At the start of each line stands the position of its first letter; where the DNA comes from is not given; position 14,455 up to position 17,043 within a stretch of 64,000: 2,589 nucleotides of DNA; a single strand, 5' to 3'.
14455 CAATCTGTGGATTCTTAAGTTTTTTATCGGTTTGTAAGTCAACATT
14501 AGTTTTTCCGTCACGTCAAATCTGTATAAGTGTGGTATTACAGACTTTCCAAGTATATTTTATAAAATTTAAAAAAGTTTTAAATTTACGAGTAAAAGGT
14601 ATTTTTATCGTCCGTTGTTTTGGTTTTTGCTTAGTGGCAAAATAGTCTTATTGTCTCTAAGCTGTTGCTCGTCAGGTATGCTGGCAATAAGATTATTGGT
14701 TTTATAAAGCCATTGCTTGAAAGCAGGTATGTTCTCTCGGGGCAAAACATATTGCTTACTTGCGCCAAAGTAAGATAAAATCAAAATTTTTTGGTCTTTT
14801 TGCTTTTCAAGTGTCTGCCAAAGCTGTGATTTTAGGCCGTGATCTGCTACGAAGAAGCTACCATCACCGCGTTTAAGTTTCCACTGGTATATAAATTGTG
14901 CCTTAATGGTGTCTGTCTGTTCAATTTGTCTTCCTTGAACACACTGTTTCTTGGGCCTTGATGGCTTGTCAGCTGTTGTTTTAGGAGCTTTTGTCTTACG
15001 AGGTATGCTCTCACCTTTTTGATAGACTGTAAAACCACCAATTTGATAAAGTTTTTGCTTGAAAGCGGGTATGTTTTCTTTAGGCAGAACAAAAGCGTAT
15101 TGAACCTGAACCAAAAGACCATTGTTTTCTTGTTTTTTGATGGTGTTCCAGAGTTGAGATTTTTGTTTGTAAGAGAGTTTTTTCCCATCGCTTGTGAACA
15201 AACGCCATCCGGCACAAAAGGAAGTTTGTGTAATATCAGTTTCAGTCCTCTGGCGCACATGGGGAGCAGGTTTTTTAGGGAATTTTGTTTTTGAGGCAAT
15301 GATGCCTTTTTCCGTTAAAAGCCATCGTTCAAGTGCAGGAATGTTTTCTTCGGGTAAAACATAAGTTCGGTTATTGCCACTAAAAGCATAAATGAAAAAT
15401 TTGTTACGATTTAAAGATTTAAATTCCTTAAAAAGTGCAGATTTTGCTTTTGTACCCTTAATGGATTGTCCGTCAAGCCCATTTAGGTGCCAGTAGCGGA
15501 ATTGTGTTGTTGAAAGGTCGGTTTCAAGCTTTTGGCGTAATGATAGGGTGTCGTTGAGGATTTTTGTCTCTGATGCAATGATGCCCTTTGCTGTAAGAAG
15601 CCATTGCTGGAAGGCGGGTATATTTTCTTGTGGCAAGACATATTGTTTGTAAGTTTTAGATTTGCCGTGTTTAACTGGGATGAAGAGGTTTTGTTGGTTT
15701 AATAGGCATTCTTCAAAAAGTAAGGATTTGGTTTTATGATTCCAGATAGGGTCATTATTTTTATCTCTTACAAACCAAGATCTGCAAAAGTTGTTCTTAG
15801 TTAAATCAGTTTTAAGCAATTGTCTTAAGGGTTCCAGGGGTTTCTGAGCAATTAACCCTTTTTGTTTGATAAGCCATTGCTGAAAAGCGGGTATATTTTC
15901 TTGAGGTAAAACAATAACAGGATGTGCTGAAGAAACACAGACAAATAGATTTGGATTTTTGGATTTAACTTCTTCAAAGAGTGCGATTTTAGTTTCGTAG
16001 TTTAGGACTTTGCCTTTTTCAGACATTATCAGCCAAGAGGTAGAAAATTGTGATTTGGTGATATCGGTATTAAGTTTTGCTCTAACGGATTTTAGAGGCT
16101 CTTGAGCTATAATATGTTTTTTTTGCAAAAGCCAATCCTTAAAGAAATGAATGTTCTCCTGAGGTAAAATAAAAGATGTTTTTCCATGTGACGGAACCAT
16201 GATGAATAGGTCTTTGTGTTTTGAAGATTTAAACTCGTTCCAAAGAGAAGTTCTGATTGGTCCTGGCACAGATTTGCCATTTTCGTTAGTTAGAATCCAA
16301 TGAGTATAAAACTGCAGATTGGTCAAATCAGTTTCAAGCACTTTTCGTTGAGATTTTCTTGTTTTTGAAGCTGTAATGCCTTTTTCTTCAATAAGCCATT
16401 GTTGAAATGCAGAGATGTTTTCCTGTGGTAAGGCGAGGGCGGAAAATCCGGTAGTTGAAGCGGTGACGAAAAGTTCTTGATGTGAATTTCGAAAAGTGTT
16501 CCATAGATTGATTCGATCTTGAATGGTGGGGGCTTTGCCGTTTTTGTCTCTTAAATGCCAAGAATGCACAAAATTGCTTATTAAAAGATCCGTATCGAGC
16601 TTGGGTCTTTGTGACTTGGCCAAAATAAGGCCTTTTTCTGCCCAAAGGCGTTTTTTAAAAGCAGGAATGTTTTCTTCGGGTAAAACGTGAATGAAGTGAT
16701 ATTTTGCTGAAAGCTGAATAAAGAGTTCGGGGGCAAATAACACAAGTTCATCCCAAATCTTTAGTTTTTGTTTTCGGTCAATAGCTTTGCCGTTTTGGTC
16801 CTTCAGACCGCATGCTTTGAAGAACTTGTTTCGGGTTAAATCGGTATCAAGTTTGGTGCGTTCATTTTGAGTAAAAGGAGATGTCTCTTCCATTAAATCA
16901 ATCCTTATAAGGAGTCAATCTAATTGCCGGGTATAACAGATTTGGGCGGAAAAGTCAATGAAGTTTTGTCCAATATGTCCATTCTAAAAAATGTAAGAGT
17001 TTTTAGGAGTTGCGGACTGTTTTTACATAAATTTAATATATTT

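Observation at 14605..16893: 762-aa protein built from ~8 tandem ~88-aa repeats of an unrecognised family (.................KGIIA)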

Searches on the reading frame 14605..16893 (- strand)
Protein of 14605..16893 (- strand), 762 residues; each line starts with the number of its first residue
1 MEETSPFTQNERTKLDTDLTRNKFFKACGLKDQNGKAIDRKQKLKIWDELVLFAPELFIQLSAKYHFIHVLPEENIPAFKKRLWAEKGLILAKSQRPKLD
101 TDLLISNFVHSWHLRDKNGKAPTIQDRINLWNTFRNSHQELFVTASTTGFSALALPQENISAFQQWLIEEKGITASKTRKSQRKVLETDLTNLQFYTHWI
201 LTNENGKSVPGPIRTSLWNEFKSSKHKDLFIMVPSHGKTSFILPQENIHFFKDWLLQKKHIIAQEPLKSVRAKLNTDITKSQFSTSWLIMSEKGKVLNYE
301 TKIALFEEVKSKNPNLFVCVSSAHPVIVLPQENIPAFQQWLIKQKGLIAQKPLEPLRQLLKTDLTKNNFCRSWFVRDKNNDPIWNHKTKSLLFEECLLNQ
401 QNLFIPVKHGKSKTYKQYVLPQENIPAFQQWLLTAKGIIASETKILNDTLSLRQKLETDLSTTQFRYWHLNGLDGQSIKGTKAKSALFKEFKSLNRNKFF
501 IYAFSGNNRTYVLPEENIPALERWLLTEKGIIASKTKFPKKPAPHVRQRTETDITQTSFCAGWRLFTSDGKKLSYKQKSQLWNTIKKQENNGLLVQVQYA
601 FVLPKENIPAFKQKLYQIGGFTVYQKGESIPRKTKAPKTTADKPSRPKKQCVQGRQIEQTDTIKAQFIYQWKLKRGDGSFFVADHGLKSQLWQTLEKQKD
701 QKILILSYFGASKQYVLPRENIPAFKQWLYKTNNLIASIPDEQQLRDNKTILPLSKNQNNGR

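Call 3: search_protein_families(library=pfam, proteins=[window:14605-16893:-], max_evalue=10)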
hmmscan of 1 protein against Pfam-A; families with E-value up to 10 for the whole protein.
window:14605-16893:- (762 aa): 2 families
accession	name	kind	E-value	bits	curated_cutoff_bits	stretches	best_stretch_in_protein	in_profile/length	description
PF09186.17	DUF1949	-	2.5e-05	24.5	23.7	1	153-169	35-51/56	Domain of unknown function (DUF1949)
PF14598.12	PAS_11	-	0.015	15.7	25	1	261-321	40-101/109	PAS domain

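Call 4: search_protein_families(library=ncbifam, proteins=[window:14605-16893:-], max_evalue=10)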
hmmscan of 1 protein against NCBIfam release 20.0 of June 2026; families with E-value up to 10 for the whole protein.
window:14605-16893:- (762 aa): 1 family
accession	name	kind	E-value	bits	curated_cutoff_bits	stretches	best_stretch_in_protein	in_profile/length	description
NF051469.1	fosA13_fam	exception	5.3e-06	26.5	290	1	597-616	65-84/136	FosA13 family fosfomycin resistance glutathione transferase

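Call 5: search_solved_structures(query=window:14605-16893:-, max_evalue=10)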
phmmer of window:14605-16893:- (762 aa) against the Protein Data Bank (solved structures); distinct sequences matched with E-value up to 10: 0.

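Call 8: find_homologous_proteins(query=window:14605-16893:-, max_evalue=0.001)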
Query window:14605-16893:- (762 aa): 13 proteins with E <= 0.001 among 8000 candidates.
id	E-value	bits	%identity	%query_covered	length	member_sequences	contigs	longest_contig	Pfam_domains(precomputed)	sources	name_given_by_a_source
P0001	0.0e+0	1738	100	100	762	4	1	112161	-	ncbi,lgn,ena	-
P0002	1.9e-152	527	36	98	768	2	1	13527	-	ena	-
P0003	1.7e-140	488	37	98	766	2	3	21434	PF12123.15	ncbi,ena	-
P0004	1.7e-137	478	36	98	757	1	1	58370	-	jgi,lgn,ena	-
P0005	2.9e-137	477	36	98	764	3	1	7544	-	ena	-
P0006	3.2e-136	474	36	98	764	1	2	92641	PF12123.15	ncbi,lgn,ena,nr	ncbi:MAG: hypothetical protein IKS23_00500 [Alphaproteobacteria bacterium]|nr:hypothetical protein [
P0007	1.1e-134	469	42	87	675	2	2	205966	-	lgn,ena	-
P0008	1.6e-123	432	37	99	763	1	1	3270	PF12123.15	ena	-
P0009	4.7e-120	420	37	69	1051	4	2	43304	PF00270.36,PF18766.8,PF00271.38,PF04851.22,PF18788.7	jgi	-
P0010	4.9e-101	357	32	85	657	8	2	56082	PF26567.1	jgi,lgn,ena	-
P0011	3.0e-68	249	33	47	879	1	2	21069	PF00270.36,PF18766.8,PF00271.38,PF04851.22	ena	-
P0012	5.4e-63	231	30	72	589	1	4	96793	-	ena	-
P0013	1.1e-56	211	31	56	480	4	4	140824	-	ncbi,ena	-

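Call 20: find_encoding_contigs(protein=window:14605-16893:-, flank=10000, max_places=4)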
Protein window:14605-16893:- (762 aa): no gene with exactly this product is on record in the collection.

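Call 21: find_encoding_contigs(protein=P0009, flank=10000, max_places=3)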
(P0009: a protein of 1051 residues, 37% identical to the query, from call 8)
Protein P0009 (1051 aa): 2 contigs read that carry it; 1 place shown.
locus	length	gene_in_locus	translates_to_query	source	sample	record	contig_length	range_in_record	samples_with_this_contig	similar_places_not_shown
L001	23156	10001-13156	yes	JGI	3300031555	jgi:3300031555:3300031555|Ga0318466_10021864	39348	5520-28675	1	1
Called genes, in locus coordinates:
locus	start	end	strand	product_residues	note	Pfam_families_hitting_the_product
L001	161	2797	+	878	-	PF00270:DEAD, PF04851:ResIII, PF18766:SWI2_SNF2, PF00271:Helicase_C (weak)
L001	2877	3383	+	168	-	-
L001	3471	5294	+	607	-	PF01343:Peptidase_S49, PF25145:NfeD1b_N (weak), PF01343:Peptidase_S49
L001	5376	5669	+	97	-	PF02686:GatC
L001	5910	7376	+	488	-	PF01425:Amidase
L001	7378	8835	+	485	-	PF02934:GatB_N, PF02637:GatB_Yqey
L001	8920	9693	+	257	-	PF02535:Zip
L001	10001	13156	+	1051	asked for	PF00270:DEAD, PF04851:ResIII, PF18766:SWI2_SNF2, PF00271:Helicase_C (weak), PF18788:DarA_N (faint)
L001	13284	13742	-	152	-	PF02870:Methyltransf_1N, PF01035:DNA_binding_1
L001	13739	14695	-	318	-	PF02606:LpxK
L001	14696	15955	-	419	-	PF04413:Glycos_transf_N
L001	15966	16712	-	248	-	PF04028:DUF374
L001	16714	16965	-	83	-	PF01052:FliMN_C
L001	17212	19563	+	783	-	PF02190:LON_substr_bdg, PF08298:AAA_PrkA (weak), PF00004:AAA, PF07728:AAA_5, PF22667:Lon_lid, PF05362:Lon_C, PF13541:ChlI (weak)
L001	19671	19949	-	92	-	-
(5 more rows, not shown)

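Call 22: find_encoding_contigs(protein=P0010, flank=10000, max_places=3)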
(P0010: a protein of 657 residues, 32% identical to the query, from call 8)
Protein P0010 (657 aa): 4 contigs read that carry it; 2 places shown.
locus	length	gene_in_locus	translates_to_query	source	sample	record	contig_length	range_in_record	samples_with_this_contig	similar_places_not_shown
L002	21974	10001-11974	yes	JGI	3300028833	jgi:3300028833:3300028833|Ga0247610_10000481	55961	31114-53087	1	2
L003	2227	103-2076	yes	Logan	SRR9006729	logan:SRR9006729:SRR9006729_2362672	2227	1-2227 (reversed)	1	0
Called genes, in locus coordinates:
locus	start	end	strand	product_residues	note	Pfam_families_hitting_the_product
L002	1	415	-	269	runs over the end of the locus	PF03906:Phage_T7_tail (weak)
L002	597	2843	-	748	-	-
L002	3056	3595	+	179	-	PF12796:Ank_2, PF13637:Ank_4 (weak), PF24521:Ank_KRIT1 (weak), PF13857:Ank_5, PF00023:Ank, PF13637:Ank_4 (weak), PF13857:Ank_5 (weak), PF12796:Ank_2 (weak), +1 more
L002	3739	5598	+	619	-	PF02518:HATPase_c (weak), PF13589:HATPase_c_3, PF00183:HSP90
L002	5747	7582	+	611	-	-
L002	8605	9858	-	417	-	PF17854:FtsK_alpha, PF01580:FtsK_SpoIIIE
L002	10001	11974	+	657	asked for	PF26567:BstA_C (faint)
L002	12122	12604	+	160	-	PF25984:BSH_YknX (faint), PF00364:Biotin_lipoyl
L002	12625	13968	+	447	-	PF00289:Biotin_carb_N, PF02222:ATP-grasp, PF02786:CPSase_L_D2, PF07478:Dala_Dala_lig_C, PF02785:Biotin_carb_C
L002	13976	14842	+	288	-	-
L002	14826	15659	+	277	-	PF05656:DUF805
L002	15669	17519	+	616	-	PF13524:Glyco_trans_1_2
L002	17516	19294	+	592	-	PF13524:Glyco_trans_1_2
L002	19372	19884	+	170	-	-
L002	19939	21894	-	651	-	PF03772:Competence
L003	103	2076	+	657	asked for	PF26567:BstA_C (faint)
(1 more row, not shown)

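Call 46: find_related_loci(query=window:14605-16893:-, collection=genome_contigs, flank=10000)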
Query window:14605-16893:- (762 aa) in genome_contigs; peptide patterns used: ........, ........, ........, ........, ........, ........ (x = any residue, [..] = any of these).
41 stretches matched a pattern, but none encodes a relative of the query by tblastn (E <= 1e-3).

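Call 58: find_encoding_contigs(protein=P0013, flank=8000, max_places=2)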
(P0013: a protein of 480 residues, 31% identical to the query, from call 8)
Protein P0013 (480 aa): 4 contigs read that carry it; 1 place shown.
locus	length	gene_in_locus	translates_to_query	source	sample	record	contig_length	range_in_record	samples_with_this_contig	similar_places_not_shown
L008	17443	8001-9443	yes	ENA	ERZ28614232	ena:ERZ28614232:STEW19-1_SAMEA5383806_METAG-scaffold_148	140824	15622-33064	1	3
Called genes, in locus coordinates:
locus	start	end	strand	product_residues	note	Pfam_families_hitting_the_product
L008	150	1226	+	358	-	PF05656:DUF805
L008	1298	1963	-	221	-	PF01048:PNP_UDP_1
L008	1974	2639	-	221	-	PF01726:LexA_DNA_bind, PF00717:Peptidase_S24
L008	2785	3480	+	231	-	PF02230:Abhydrolase_2, PF01738:DLH (weak)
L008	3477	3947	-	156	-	-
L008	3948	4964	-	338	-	PF13524:Glyco_trans_1_2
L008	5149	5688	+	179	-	PF21349:RUBY_RBDX, PF00210:Ferritin (faint), PF02915:Rubrerythrin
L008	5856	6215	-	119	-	-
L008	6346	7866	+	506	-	PF00587:tRNA-synt_2b, PF03129:HGTP_anticodon, PF09180:ProRS-C_1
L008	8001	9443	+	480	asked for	-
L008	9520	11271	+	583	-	-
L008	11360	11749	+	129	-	-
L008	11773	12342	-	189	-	PF13302:Acetyltransf_3, PF00583:Acetyltransf_1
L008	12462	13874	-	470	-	PF04055:Radical_SAM, PF06968:BATS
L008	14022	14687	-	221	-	-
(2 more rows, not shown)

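Call 59: search_protein_families(library=padloc, proteins=[window:14605-16893:-, P0009], max_evalue=0.01)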
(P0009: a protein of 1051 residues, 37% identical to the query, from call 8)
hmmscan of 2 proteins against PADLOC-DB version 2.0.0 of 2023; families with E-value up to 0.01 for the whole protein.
window:14605-16893:- (762 aa): 1 family
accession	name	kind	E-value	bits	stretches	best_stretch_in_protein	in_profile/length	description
PDLC04782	PDC-M71B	-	0.00016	18.6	0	152-192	271-311/525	-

P0009 (1051 aa): 5 families
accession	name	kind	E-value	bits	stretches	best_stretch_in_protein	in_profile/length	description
PDLC02703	PbeA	-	1.8e-11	41.4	1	77-413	264-622/626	PbeA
PDLC03658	mREase_IV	-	4.6e-10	35.9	1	78-396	246-551/953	Type IV methyl-directed restriction enzyme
PDLC03659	mREase_IV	-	6.9e-07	25.5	1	159-405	326-566/945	Type IV methyl-directed restriction enzyme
PDLC01439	typeIV_DinG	-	2.8e-06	24.3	0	69-124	30-80/575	CAS-IV-A; associated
PDLC02356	BstA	-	2.2e-05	21.8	0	962-988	230-256/292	BstA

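Call 60: search_protein_families(library=ncbifam, proteins=[P0009], max_evalue=0.001)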
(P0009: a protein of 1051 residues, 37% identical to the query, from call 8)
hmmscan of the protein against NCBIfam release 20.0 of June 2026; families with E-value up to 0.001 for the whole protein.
P0009 (1051 aa): 4 families
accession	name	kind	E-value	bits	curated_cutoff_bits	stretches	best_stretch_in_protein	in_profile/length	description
NF046051.1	restrict_EcoAI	equivalog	1.3e-07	30.4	550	1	82-263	185-370/768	EcoAI/FtnUII family type I restriction enzme subunit R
NF051469.1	fosA13_fam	exception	1.2e-05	25.3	290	0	543-571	64-91/136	FosA13 family fosfomycin resistance glutathione transferase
NF053632.1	heli_RadD_YejH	equivalog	1.3e-05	23.7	720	1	99-405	42-355/573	DNA repair helicase RadD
NF045503.1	repair_heli_XPB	equivalog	1.4e-05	23.9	610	1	48-182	179-314/548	DNA repair helicase XPB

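Call 61: search_protein_families(library=pfam, proteins=[P0010, P0012], max_evalue=10)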
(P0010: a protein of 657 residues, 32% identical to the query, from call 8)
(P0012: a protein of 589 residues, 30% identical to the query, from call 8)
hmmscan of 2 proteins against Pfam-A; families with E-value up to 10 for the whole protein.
P0010 (657 aa): 9 families
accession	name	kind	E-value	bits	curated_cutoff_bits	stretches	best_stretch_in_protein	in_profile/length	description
PF12123.13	CBD_PlyG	-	0.00088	19.4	28.2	0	235-252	23-40/44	PlyG Cell wall binding domain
PF09186.17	DUF1949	-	0.024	15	23.7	0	235-249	37-51/56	Domain of unknown function (DUF1949)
PF02961.22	SAM_BAF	-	0.072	14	25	0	225-259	42-76/88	Barrier to autointegration factor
PF10979.13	DUF2786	-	0.089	13.2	23.9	1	603-633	4-34/40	Protein of unknown function (DUF2786)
PF12579.13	DUF3755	-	0.098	12.8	25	0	323-332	4-13/34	Protein of unknown function (DUF3755)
PF12471.13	GTP_CH_N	-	0.12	12.5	25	0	318-352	75-109/193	GTP cyclohydrolase N terminal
PF24397.1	VNG_1110C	-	0.27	11.5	27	0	65-89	13-37/66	VNG_1110C-like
PF10052.14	DUF2288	-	1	9.9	25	1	297-344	15-65/91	Protein of unknown function (DUF2288)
PF16805.11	Trans_coact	-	2.1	8.7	25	1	242-269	26-53/73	Phage late-transcription coactivator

P0012 (589 aa): 9 families
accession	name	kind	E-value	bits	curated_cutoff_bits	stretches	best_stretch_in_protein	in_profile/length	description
PF10052.14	DUF2288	-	0.001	19.6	25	1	137-200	10-76/91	Protein of unknown function (DUF2288)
PF09186.17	DUF1949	-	0.0016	18.8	23.7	1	167-181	37-51/56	Domain of unknown function (DUF1949)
PF18974.5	DUF5710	-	0.0038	17.3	26.5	0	161-180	25-44/44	Domain of unknown function (DUF5710)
PF12123.13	CBD_PlyG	-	0.015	15.4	28.2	0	167-184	23-40/44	PlyG Cell wall binding domain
PF24499.1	Ig_TMEM131L_4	-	0.043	14.6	27.8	0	488-573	17-99/136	TMEM131L fourth Ig-like domain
PF22900.2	UCH_UBL1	-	0.1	13.1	24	1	430-502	16-86/87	Ubiquitin carboxyl-terminal hydrolases, Ubiquitin-like 1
PF04210.18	MtrG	-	0.17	12.3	27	1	100-132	9-41/64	Tetrahydromethanopterin S-methyltransferase, subunit G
PF20273.3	E2-E1mid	-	0.19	12.2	27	1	128-179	64-116/118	Domain observed between E2 and E1 domains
PF16109.11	DUF4827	-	0.44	11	29.4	1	170-208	14-52/183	Domain of unknown function (DUF4827)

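Call 78: find_encoding_contigs(protein=P0007, flank=8000, max_places=2)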
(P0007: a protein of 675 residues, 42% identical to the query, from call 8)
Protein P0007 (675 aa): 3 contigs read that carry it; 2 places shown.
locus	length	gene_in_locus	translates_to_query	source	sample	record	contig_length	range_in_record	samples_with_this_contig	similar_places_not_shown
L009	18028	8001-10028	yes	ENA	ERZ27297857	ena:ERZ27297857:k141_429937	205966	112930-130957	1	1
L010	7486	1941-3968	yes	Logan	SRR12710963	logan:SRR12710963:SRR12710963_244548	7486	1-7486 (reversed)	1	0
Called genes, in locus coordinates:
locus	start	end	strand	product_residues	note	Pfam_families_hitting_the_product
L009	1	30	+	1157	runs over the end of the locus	PF02811:PHP, PF07733:DNA_pol3_alpha, PF17657:DNA_pol3_finger, PF14579:HHH_6, PF01336:tRNA_anti-codon (weak)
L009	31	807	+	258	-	-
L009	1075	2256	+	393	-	PF13354:Beta-lactamase2, PF00768:Peptidase_S11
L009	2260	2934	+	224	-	PF09140:MipZ (faint)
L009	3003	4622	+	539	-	PF02878:PGM_PMM_I, PF02879:PGM_PMM_II, PF02880:PGM_PMM_III, PF24947:PGM1_C_vert_fung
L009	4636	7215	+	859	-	PF13426:PAS_9 (faint), PF08448:PAS_4 (faint), PF13596:PAS_10 (faint), PF00989:PAS (faint), PF13188:PAS_8 (faint), PF00512:HisKA, PF02518:HATPase_c, PF00072:Response_reg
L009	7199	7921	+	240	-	PF00308:Bac_DnaA (weak), PF22688:Hda_lid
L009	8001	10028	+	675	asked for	-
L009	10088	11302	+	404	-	PF00266:Aminotran_5, PF00155:Aminotran_1_2 (weak), PF01212:Beta_elim_lyase (weak), PF01053:Cys_Met_Meta_PP (weak)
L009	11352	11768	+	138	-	PF01883:FeS_assembly_P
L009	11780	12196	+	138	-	PF02657:SufE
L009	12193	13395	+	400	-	PF08442:ATP-grasp_2, PF24948:Citrate_synth_N, PF00549:Ligase_CoA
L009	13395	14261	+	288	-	PF02629:CoA_binding, PF00549:Ligase_CoA, PF13607:Succ_CoA_lig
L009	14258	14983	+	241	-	PF18912:DZR_2, PF00156:Pribosyltran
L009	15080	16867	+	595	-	PF02683:DsbD_TM, PF13899:Thioredoxin_7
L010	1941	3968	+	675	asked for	-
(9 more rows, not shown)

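Call 79: find_encoding_contigs(protein=P0012, flank=8000, max_places=2)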
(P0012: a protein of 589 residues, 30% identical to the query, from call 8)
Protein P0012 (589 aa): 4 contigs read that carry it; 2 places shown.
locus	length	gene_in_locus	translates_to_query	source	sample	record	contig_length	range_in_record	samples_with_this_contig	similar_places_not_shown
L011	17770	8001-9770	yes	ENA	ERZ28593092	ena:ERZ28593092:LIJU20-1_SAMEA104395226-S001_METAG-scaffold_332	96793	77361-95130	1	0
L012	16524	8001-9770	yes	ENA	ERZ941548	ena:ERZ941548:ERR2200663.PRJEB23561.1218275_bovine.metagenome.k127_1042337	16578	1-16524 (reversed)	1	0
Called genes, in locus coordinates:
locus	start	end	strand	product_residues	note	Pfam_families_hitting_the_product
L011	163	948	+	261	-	-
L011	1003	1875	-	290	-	-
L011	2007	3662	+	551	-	-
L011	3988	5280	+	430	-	-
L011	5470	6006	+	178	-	-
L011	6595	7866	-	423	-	PF17854:FtsK_alpha, PF01580:FtsK_SpoIIIE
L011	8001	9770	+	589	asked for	-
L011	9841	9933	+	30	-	-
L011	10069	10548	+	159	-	PF25984:BSH_YknX (faint), PF00364:Biotin_lipoyl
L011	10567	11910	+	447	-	PF00289:Biotin_carb_N, PF02222:ATP-grasp, PF02786:CPSase_L_D2, PF07478:Dala_Dala_lig_C, PF02785:Biotin_carb_C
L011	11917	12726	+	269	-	-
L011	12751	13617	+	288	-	PF05656:DUF805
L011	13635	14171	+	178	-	-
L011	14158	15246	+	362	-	PF13524:Glyco_trans_1_2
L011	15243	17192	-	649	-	PF03772:Competence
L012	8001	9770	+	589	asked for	-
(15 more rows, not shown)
